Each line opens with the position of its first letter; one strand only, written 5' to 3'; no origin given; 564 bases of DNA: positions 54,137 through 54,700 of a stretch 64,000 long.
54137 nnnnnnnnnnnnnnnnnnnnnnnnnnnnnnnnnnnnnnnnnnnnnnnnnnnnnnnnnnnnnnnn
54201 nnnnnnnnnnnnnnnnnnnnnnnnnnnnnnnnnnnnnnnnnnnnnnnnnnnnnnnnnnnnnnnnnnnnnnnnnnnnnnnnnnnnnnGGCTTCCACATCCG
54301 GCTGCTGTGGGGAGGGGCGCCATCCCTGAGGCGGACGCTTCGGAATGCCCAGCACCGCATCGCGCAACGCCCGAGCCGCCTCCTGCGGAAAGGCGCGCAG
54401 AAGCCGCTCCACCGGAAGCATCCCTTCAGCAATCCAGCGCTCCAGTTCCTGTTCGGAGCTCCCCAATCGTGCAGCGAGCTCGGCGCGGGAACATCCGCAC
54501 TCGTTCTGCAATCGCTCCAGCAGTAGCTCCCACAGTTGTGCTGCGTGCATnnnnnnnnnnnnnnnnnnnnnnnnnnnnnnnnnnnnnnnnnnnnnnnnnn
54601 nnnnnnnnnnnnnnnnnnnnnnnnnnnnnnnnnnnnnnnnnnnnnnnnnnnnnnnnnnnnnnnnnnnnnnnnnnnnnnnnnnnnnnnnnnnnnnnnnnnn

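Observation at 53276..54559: Orphan TPP-dependent E1-alpha subunit fused to an N-terminal XRE-type helix-turn-helix, embedded in the hslVU-prpCDB array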

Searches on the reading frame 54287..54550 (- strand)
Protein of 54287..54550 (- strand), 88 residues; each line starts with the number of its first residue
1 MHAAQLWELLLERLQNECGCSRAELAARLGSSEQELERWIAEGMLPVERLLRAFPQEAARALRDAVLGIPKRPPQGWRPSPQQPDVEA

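Call 17: search_protein_families(library=pfam, alignment_id=A2, max_evalue=1)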
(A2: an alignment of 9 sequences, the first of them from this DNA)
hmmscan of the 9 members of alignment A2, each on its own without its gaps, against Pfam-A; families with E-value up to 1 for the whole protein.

A. member 1, seq(88 aa): 8 families
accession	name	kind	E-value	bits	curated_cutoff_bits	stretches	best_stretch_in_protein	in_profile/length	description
PF15943.11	YdaS_toxin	-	0.0049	17.1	30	1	21-50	10-40/65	Bacterial toxin YdaS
PF01381.28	HTH_3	-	0.0073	16.8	23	1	14-50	5-41/55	Helix-turn-helix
PF13412.12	HTH_24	-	0.013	15.4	21.9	1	10-33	8-31/48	Winged helix-turn-helix DNA-binding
PF13560.12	HTH_31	-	0.023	15.4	27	1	10-42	5-37/64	Helix-turn-helix domain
PF07022.19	Phage_CI_repr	-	0.054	14.3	22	1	11-51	3-44/65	Bacteriophage CI repressor helix-turn-helix domain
PF13404.12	HTH_AsnC-type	-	0.063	13.6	27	1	10-37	8-35/42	AsnC-type helix-turn-helix domain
PF12728.13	HTH_17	-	0.078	13.7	27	1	23-49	5-31/51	Helix-turn-helix domain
PF18291.6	HU-HIG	-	0.29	11.6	26.2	1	9-43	36-70/125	HU domain fused to wHTH, Ig, or Glycine-rich motif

B. families by the number of members that match (of 9 scanned): 38 families (the first 25 are shown)
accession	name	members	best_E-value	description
PF12728.13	HTH_17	9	0.00012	Helix-turn-helix domain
PF07022.19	Phage_CI_repr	8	0.00017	Bacteriophage CI repressor helix-turn-helix domain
PF13411.12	MerR_1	8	0.0019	MerR HTH family regulatory protein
PF15943.11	YdaS_toxin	5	1.2e-05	Bacterial toxin YdaS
PF01527.26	HTH_Tnp_1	5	0.00015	Transposase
PF00376.29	MerR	5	0.00048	MerR family regulatory protein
PF13518.12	HTH_28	5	0.0037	Helix-turn-helix domain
PF13384.12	HTH_23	4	0.00016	Homeodomain-like domain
PF13542.12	HTH_Tnp_ISL3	4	0.0031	Helix-turn-helix domain of transposase family ISL3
PF13551.12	HTH_29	4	0.012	Winged helix-turn helix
PF23125.1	Xre-MbcA-ParS_M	4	0.056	Antitoxin Xre/MbcA/ParS-like, middle domain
PF01381.28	HTH_3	3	0.0073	Helix-turn-helix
PF13404.12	HTH_AsnC-type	3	0.063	AsnC-type helix-turn-helix domain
PF13338.12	AbiEi_4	2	0.00018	Transcriptional regulator, AbiEi antitoxin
PF08281.18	Sigma70_r4_2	2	0.0068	Sigma-70, region 4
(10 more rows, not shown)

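Call 23: predict_structure(alignment_id=A2)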
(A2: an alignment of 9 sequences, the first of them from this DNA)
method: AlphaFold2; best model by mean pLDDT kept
length: 88 residues; sequences in the alignment: 9
mean_pLDDT: 80.3   pTM: 0.59
mean pLDDT of the five models: 80.3, 80.1, 77.0, 76.9, 76.3
residues with pLDDT >= 90: 36; 70-90: 30; 50-70: 20; < 50: 2
segments of 3 or more residues with pLDDT < 50: none
pLDDT, mean of each block of 10 residues (from residue 1): 84 90 93 93 89 89 72 55 51
secondary structure, 60 per line:
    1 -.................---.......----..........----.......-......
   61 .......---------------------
elements in order: H2-18 H22-28 H33-42 H47-53 H55-67

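Call 26: fold_search(model_id=the predicted structure, library=pdb)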
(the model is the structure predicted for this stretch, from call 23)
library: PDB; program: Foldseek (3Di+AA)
matches with E <= 10: 180; with E <= 0.001: 0
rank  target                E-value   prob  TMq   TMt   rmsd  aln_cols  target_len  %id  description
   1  8tac_A                3.2e-01  0.80  0.40  0.49   5.4        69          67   29  Designed DNA binding protein (released 2024-08-28)
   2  8tac_B                3.8e-01  0.77  0.40  0.49   5.4        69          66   29  Designed DNA binding protein (released 2024-08-28)
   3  7jvt_C                4.0e-01  0.77  0.45  0.22   7.8        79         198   18  Crystal structure of a lambda-186 hybrid repressor (released 2021-09-08)
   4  1rio_B                5.1e-01  0.66  0.45  0.42  10.0        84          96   14  Structure of bacteriophage lambda cI-NTD in complex with sigma-region4 of Thermus aquaticus bound to DNA (released 2004-01-27)
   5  2ef8_B                5.4e-01  0.75  0.48  0.50   4.9        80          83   22  Crystal structure of C.EcoT38IS (released 2008-02-26)
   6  2ef8_A                6.5e-01  0.57  0.45  0.46   5.9        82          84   21  Crystal structure of C.EcoT38IS (released 2008-02-26)
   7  1lli_A                8.8e-01  0.57  0.45  0.44   8.3        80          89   18  THE CRYSTAL STRUCTURE OF A MUTANT PROTEIN WITH ALTERED BUT IMPROVED HYDROPHOBIC CORE PACKING (released 1994-08-31)
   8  3vk0_B                9.4e-01  0.47  0.44  0.45   4.1        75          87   16  Crystal Structure of hypothetical transcription factor NHTF from Neisseria (released 2012-03-14)
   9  8qnl_B                1.1e+00  0.51  0.44  0.36   5.4        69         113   19  Structure of the toxin-antitoxin NatRT complex from Pseudomonas aeruginosa (released 2024-10-02)
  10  1lli_B                1.1e+00  0.47  0.44  0.43   7.9        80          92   18  THE CRYSTAL STRUCTURE OF A MUTANT PROTEIN WITH ALTERED BUT IMPROVED HYDROPHOBIC CORE PACKING (released 1994-08-31)
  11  1zz9_A                1.1e+00  0.47  0.43  0.22   5.3        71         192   24  Crystal Structure of FeII HppE (released 2005-07-26)
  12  3f52_A                1.2e+00  0.69  0.53  0.59   4.3        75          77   16  Crystal structure of the clp gene regulator ClgR from C. glutamicum (released 2008-11-18)
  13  1lmb_3                1.2e+00  0.51  0.46  0.46   7.5        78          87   15  REFINED 1.8 ANGSTROM CRYSTAL STRUCTURE OF THE LAMBDA REPRESSOR-OPERATOR COMPLEX (released 1991-11-05)
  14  8qnl_A                1.3e+00  0.51  0.45  0.34   5.3        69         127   19  Structure of the toxin-antitoxin NatRT complex from Pseudomonas aeruginosa (released 2024-10-02)
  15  4i6u_B                1.4e+00  0.69  0.57  0.64   4.1        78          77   10  Crystal Structure of a Y37F mutant of the Restriction-Modification Controller Protein C.Esp1396I (released 2013-11-13)
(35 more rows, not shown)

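Call 27: search_protein_representatives(alignment_id=A2)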
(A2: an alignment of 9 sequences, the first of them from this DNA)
Query: 9 sequences, 95 profile positions. Proteins with E-value up to 0.001 (for the whole library): 643; up to 1e-10: 25; up to 1e-30: 2. The best 150 are listed.
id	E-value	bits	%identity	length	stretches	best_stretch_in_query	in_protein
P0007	2.2e-37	143.5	-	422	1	1-95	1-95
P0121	2.2e-32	127.4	-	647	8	6-47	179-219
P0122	7.1e-21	90.6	-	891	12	16-50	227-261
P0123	1.7e-17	79.7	-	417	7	28-51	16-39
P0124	2.1e-17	79.4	-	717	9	13-47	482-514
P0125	7.3e-16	74.5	-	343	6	21-52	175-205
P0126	9.2e-16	74.2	-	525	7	15-61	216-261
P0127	1.1e-15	74.0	-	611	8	17-52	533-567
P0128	2.0e-15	73.1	-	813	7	16-49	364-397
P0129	4.8e-15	71.9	-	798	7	15-49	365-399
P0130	1.5e-14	70.3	-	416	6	13-46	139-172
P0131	1.5e-14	70.3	-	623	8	22-52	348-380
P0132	1.7e-14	70.1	-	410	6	15-59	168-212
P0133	1.7e-14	70.1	-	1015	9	20-54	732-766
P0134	1.1e-13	67.6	-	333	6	21-64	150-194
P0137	3.8e-12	62.6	-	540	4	12-74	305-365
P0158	8.9e-10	55.0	-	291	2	6-82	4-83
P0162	1.3e-09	54.4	-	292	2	14-62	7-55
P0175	1.3e-08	51.3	-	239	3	9-62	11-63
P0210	9.9e-08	48.4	-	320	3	12-92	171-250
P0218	1.5e-07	47.8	-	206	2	8-62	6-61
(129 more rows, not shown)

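Call 28: search_protein_families(library=pfam, proteins=[P0121, P0122, P0123, P0158, P0162, P0218, P0175, P0210, P0137], max_evalue=0.001)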
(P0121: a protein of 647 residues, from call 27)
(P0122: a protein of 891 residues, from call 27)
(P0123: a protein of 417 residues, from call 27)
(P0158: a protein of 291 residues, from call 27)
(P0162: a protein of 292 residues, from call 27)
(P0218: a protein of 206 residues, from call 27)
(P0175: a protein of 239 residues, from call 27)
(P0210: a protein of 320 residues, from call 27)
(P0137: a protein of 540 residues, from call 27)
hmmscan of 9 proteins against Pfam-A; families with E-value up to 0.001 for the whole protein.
P0121 (647 aa): 58 families (the best 25 are shown)
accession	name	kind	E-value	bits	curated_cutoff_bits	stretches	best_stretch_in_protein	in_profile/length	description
PF01381.28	HTH_3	-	3.6e-63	209.9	23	8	335-368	1-34/55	Helix-turn-helix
PF13560.12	HTH_31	-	2.2e-57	191.7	27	8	503-541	6-45/64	Helix-turn-helix domain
PF13384.12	HTH_23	-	1.6e-40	136.3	24.6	5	503-531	10-37/50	Homeodomain-like domain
PF20432.4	Xre-like-HTH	-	1.3e-33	115.5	25.8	3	589-640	13-63/63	Antitoxin Xre-like helix-turn-helix domain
PF13022.12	HTH_Tnp_1_2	-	7.3e-29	100.8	27.9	0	512-538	27-52/122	Helix-turn-helix of insertion element transposase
PF01527.26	HTH_Tnp_1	-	1.3e-28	99.4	24.1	0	594-622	18-46/75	Transposase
PF13443.12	HTH_26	-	2.7e-28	98.4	22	0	505-535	4-34/63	Cro/C1-type HTH DNA-binding domain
PF08279.18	HTH_11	-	1.3e-27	95.9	25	0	503-530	6-34/55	HTH domain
PF12844.13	HTH_19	-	9.7e-27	93.1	30.2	0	500-543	1-43/64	Helix-turn-helix domain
PF13730.12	HTH_36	-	1.2e-26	92.7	25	0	503-531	14-45/55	Helix-turn-helix domain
PF04218.19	CENP-B_N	-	4.5e-26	90.7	21.2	0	505-539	17-50/53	CENP-B N-terminal DNA-binding domain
PF13309.12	HTH_22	-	1.1e-24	86.6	29.6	0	111-128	43-60/63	HTH domain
PF06969.22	HemN_C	-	1.8e-21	76.4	24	0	182-214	7-39/67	HemN C-terminal domain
PF15943.11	YdaS_toxin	-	1.8e-21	76.2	30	0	111-138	10-37/65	Bacterial toxin YdaS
PF12728.13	HTH_17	-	5.6e-21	75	27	0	110-129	2-21/51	Helix-turn-helix domain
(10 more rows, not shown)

P0122 (891 aa): 12 families
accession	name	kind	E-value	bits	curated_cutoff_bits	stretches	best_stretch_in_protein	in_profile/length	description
PF13518.12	HTH_28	-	3.6e-17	62.6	25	0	541-569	7-35/52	Helix-turn-helix domain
PF13384.12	HTH_23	-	2.3e-15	56.3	24.6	0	549-569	20-40/50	Homeodomain-like domain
PF13411.12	MerR_1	-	6e-12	45.9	21.6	0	23-58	6-39/69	MerR HTH family regulatory protein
PF07022.19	Phage_CI_repr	-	4e-11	43.5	22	0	544-569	10-35/65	Bacteriophage CI repressor helix-turn-helix domain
PF12728.13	HTH_17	-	2.4e-06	28.2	27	0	550-569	5-24/51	Helix-turn-helix domain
PF06056.18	Terminase_5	-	3.8e-06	27.2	20.3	0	550-569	17-36/58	Putative ATPase subunit of terminase (gpP-like)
PF01381.28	HTH_3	-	4.1e-05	24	23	0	539-568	3-31/55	Helix-turn-helix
PF01527.26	HTH_Tnp_1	-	6.4e-05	23.5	24.1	0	303-334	29-63/75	Transposase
PF01418.23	HTH_6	-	9.1e-05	22.8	28.3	0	89-110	39-60/77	Helix-turn-helix domain, rpiR family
PF13404.12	HTH_AsnC-type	-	0.00024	21.3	27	0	545-565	16-36/42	AsnC-type helix-turn-helix domain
PF04218.19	CENP-B_N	-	0.00034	20.6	21.2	0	437-452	27-42/53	CENP-B N-terminal DNA-binding domain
PF13730.12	HTH_36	-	0.00055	20.1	25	0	552-568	31-47/55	Helix-turn-helix domain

P0123 (417 aa): 53 families (the best 25 are shown)
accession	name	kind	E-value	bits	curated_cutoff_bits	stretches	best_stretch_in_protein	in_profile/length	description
PF12728.13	HTH_17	-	1.1e-66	221.4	27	7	250-300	2-50/51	Helix-turn-helix domain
PF13411.12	MerR_1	-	1.3e-41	141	21.6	3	12-57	1-46/69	MerR HTH family regulatory protein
PF00376.29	MerR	-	2.1e-38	130.3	28.2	4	14-48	2-36/38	MerR family regulatory protein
PF13384.12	HTH_23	-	5.4e-32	109.2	24.6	2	247-269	15-37/50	Homeodomain-like domain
PF08281.18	Sigma70_r4_2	-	4.2e-22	78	25.7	0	352-384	19-51/54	Sigma-70, region 4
PF13542.12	HTH_Tnp_ISL3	-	9.3e-20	70.3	27.4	1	109-139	17-47/51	Helix-turn-helix domain of transposase family ISL3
PF01527.26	HTH_Tnp_1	-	3.6e-16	59.6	24.1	0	342-392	5-55/75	Transposase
PF04545.22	Sigma70_r4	-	6.1e-15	54.9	24.1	0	174-193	19-38/50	Sigma-70, region 4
PF13936.12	HTH_38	-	2.2e-14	53.3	27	0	107-136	9-38/44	Helix-turn-helix domain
PF15943.11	YdaS_toxin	-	2.5e-14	53.3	30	0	120-140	10-30/65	Bacterial toxin YdaS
PF01381.28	HTH_3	-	4e-13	49.6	23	0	11-31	9-29/55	Helix-turn-helix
PF13022.12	HTH_Tnp_1_2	-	5.7e-13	49.5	27.9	0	51-86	13-48/122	Helix-turn-helix of insertion element transposase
PF14549.12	P22_Cro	-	1.9e-12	47.2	30.2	0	121-140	12-32/60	DNA-binding transcriptional regulator Cro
PF04218.19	CENP-B_N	-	6.9e-12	45.3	21.2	0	358-382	21-45/53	CENP-B N-terminal DNA-binding domain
PF07022.19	Phage_CI_repr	-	2e-11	44.5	22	0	121-145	15-39/65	Bacteriophage CI repressor helix-turn-helix domain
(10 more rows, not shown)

P0158 (291 aa): 23 families
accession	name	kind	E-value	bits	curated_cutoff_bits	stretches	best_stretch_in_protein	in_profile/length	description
PF07022.19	Phage_CI_repr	-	1e-49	167.1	22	2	104-164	1-61/65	Bacteriophage CI repressor helix-turn-helix domain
PF16452.10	Phage_CI_C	-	4e-17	62.7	27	1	183-283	1-99/101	Bacteriophage CI repressor C-terminal domain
PF15943.11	YdaS_toxin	-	1.2e-12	47.8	30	2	117-148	10-42/65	Bacterial toxin YdaS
PF01381.28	HTH_3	-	3.2e-09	37.1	23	0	23-65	11-54/55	Helix-turn-helix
PF13443.12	HTH_26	-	1.9e-07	31.6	22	0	106-139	2-34/63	Cro/C1-type HTH DNA-binding domain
PF13518.12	HTH_28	-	2.7e-07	31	25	0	108-138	4-35/52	Helix-turn-helix domain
PF13412.12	HTH_24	-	4.4e-07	29.8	21.9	0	108-137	10-39/48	Winged helix-turn-helix DNA-binding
PF12728.13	HTH_17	-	1.7e-06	28.6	27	0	117-143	3-29/51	Helix-turn-helix domain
PF01047.28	MarR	-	3.7e-06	27.1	24.6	0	23-44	19-40/59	MarR family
PF13384.12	HTH_23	-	4.7e-06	26.7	24.6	0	117-138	19-40/50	Homeodomain-like domain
PF12802.13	MarR_2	-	5.4e-06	26.9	27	0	16-44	15-43/61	MarR family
PF08281.18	Sigma70_r4_2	-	2e-05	24.6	25.7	0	23-44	28-49/54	Sigma-70, region 4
PF13560.12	HTH_31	-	2.9e-05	24.7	27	0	23-54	16-48/64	Helix-turn-helix domain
PF08279.18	HTH_11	-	4e-05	23.9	25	0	105-134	5-34/55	HTH domain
PF06056.18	Terminase_5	-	4.4e-05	23.8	20.3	0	118-139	16-37/58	Putative ATPase subunit of terminase (gpP-like)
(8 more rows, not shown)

P0162 (292 aa): 3 families
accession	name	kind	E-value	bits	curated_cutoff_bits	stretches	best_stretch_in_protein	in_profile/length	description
PF00717.28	Peptidase_S24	-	3.1e-16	59.6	23.3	1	172-287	6-115/116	Peptidase S24-like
PF07022.19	Phage_CI_repr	-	5.1e-14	52.8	22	2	10-66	6-64/65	Bacteriophage CI repressor helix-turn-helix domain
PF15943.11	YdaS_toxin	-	7.9e-05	22.8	30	0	19-47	11-40/65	Bacterial toxin YdaS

P0218 (206 aa): 3 families
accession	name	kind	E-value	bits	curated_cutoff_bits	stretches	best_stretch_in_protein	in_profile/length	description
PF07022.19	Phage_CI_repr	-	1.5e-16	60.9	22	1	12-72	2-64/65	Bacteriophage CI repressor helix-turn-helix domain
PF13022.12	HTH_Tnp_1_2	-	1.3e-05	25.7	27.9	0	12-48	18-52/122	Helix-turn-helix of insertion element transposase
PF12728.13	HTH_17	-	4.2e-05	24.2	27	0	26-45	5-24/51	Helix-turn-helix domain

P0175 (239 aa): 28 families (the best 25 are shown)
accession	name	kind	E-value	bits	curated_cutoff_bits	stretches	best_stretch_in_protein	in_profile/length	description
PF01381.28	HTH_3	-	7.2e-26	90.4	23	3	169-205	1-37/55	Helix-turn-helix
PF13560.12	HTH_31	-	5.1e-23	81.6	27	2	166-208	3-46/64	Helix-turn-helix domain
PF12844.13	HTH_19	-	9e-14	51.6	30.2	2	168-220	3-52/64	Helix-turn-helix domain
PF15731.11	MqsA_antitoxin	-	1.8e-12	48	30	1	161-213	66-118/131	Antitoxin component of bacterial toxin-antitoxin system, MqsA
PF04545.22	Sigma70_r4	-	2.4e-10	40.2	24.1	0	15-41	11-37/50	Sigma-70, region 4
PF13384.12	HTH_23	-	3.1e-10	40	24.6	0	16-44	10-37/50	Homeodomain-like domain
PF15943.11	YdaS_toxin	-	2.7e-09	37.2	30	0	102-140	10-48/65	Bacterial toxin YdaS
PF13744.12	HTH_37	-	2.8e-08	33.9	27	0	166-201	20-55/80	Helix-turn-helix domain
PF20432.4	Xre-like-HTH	-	2.3e-07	31.4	25.8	0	166-202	12-47/63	Antitoxin Xre-like helix-turn-helix domain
PF06969.22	HemN_C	-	7.6e-07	29.5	24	0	14-42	10-38/67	HemN C-terminal domain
PF00376.29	MerR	-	1.3e-06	28.5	28.2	0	29-46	4-21/38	MerR family regulatory protein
PF08281.18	Sigma70_r4_2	-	2.7e-06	27.4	25.7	0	16-41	18-43/54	Sigma-70, region 4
PF23776.1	DUF7170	-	4.2e-06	27.2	27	0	193-213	3-23/52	Protein of unknown function (DUF7170)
PF22495.2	HTH_92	-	6.4e-06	25.8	27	1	171-205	2-36/45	RsaL-like HTH domain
PF13518.12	HTH_28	-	1.6e-05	25.3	25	0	98-122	10-34/52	Helix-turn-helix domain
PF07022.19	Phage_CI_repr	-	8.7e-05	23.2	22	0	20-45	7-33/65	Bacteriophage CI repressor helix-turn-helix domain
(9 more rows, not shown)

P0210 (320 aa): 22 families
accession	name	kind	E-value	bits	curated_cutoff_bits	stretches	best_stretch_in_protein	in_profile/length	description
PF13560.12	HTH_31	-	1.1e-36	125.3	27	4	97-150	3-57/64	Helix-turn-helix domain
PF01381.28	HTH_3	-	1.2e-35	121.7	23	4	173-223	1-52/55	Helix-turn-helix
PF12844.13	HTH_19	-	5.7e-14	52.2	30.2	1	173-226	4-58/64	Helix-turn-helix domain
PF13443.12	HTH_26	-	2.9e-12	47.1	22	0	100-151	2-54/63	Cro/C1-type HTH DNA-binding domain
PF13384.12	HTH_23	-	4.7e-11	42.6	24.6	0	30-56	16-41/50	Homeodomain-like domain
PF00376.29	MerR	-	7.6e-11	42.1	28.2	0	266-282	5-21/38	MerR family regulatory protein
PF07022.19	Phage_CI_repr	-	8.6e-11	42.5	22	0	100-143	3-46/65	Bacteriophage CI repressor helix-turn-helix domain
PF15943.11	YdaS_toxin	-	7.2e-10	39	30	0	112-151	12-51/65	Bacterial toxin YdaS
PF13518.12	HTH_28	-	2.1e-08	34.5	25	0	251-282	6-34/52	Helix-turn-helix domain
PF13411.12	MerR_1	-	2.5e-08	34.3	21.6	0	38-65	6-33/69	MerR HTH family regulatory protein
PF13413.12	HTH_25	-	1.9e-07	31.2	24.6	0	173-207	2-36/62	Helix-turn-helix domain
PF08281.18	Sigma70_r4_2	-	2.9e-07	30.4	25.7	0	253-280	19-46/54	Sigma-70, region 4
PF13412.12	HTH_24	-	3.1e-07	30.3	21.9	0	259-278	16-35/48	Winged helix-turn-helix DNA-binding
PF12728.13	HTH_17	-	1.3e-06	29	27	0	38-63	7-32/51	Helix-turn-helix domain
PF20432.4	Xre-like-HTH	-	4.5e-06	27.3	25.8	0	255-301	18-61/63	Antitoxin Xre-like helix-turn-helix domain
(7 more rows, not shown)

P0137 (540 aa): 15 families
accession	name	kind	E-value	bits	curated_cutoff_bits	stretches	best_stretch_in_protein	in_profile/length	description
PF13384.12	HTH_23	-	3.1e-24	84.5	24.6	1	405-441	4-40/50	Homeodomain-like domain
PF13518.12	HTH_28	-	5.1e-16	58.9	25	0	407-441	1-35/52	Helix-turn-helix domain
PF02796.21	HTH_7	-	5.5e-14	52.5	23.8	0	403-435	6-38/45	Helix-turn-helix domain of resolvase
PF12728.13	HTH_17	-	8e-12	45.7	27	0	166-194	7-35/51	Helix-turn-helix domain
PF15943.11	YdaS_toxin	-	2.2e-10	40.7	30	0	21-43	11-34/65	Bacterial toxin YdaS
PF01527.26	HTH_Tnp_1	-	5.3e-09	36.6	24.1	0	404-441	8-46/75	Transposase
PF07022.19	Phage_CI_repr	-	1.6e-08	35.2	22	0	111-136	10-35/65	Bacteriophage CI repressor helix-turn-helix domain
PF13551.12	HTH_29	-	2.7e-08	34.2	28.1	0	408-443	1-40/64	Winged helix-turn helix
PF04545.22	Sigma70_r4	-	2.6e-06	27.3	24.1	0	226-239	26-39/50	Sigma-70, region 4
PF01381.28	HTH_3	-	3.3e-06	27.5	23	0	23-36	14-27/55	Helix-turn-helix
PF13936.12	HTH_38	-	1.2e-05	25.4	27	0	358-386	9-37/44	Helix-turn-helix domain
PF00376.29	MerR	-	2e-05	24.7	28.2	0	166-192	5-31/38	MerR family regulatory protein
PF13411.12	MerR_1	-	3e-05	24.5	21.6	0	166-191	6-31/69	MerR HTH family regulatory protein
PF08281.18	Sigma70_r4_2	-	8.1e-05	22.6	25.7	0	417-441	25-49/54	Sigma-70, region 4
PF13404.12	HTH_AsnC-type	-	0.00026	21.2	27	0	20-36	19-35/42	AsnC-type helix-turn-helix domain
